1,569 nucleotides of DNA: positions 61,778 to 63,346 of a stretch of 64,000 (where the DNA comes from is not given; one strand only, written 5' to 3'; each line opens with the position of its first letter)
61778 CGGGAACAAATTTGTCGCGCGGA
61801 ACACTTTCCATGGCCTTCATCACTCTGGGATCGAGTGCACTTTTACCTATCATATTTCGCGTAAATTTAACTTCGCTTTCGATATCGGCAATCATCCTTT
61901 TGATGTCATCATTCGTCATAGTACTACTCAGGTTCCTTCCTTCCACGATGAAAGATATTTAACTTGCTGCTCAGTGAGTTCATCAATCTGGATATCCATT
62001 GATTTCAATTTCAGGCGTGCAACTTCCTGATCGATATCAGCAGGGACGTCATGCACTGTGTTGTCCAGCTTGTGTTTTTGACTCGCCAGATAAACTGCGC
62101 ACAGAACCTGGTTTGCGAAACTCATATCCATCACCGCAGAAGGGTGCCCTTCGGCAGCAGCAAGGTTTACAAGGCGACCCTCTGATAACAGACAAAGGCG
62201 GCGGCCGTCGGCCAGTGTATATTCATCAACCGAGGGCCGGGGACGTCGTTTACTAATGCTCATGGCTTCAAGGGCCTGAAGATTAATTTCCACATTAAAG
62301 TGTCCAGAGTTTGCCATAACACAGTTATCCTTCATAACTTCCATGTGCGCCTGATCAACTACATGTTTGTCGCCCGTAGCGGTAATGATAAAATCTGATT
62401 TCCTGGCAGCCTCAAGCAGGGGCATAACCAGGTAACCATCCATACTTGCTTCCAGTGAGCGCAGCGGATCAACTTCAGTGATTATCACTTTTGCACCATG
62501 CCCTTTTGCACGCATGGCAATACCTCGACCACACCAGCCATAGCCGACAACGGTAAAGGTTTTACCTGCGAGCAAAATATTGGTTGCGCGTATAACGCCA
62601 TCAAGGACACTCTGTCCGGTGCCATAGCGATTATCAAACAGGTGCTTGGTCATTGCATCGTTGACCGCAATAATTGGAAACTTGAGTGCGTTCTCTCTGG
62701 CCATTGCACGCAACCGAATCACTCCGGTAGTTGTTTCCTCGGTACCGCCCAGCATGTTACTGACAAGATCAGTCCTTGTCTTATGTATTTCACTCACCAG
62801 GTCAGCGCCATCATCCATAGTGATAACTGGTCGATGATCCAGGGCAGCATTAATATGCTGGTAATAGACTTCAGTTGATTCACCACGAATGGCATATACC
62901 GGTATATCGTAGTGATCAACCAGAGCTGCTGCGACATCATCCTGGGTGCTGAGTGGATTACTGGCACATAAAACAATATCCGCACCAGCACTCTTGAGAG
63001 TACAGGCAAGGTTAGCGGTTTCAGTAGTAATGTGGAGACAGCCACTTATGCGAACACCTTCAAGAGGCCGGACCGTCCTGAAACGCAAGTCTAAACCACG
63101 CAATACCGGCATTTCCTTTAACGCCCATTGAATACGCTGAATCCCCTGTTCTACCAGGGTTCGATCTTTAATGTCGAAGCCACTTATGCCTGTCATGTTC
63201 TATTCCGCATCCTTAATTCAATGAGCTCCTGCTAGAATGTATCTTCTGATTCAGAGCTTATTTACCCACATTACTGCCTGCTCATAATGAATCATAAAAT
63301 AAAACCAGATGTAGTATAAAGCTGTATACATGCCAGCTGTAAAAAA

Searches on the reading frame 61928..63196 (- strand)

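Call 55: search_protein_families(library=ncbifam, proteins=[window:61928-63196:-], max_evalue=1e-10)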
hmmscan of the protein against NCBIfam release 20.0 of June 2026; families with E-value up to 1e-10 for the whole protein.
window:61928-63196:- (422 aa): 5 families
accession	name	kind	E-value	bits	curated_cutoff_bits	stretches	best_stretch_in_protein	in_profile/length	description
TIGR00936.1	ahcY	equivalog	4.8e-188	625.2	497.6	1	7-422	1-416/416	adenosylhomocysteinase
NF004005.0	PRK05476.2-3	equivalog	2.9e-185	616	275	1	8-420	6-417/418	adenosylhomocysteinase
NF004010.0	PRK05476.3-3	equivalog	7.5e-77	259.1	512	1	11-407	11-415/432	adenosylhomocysteinase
NF004009.0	PRK05476.3-2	equivalog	1.3e-65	222.1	485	1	17-400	77-457/487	adenosylhomocysteinase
NF004008.0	PRK05476.3-1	equivalog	1.4e-19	70.4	440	1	152-372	98-301/326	adenosylhomocysteinase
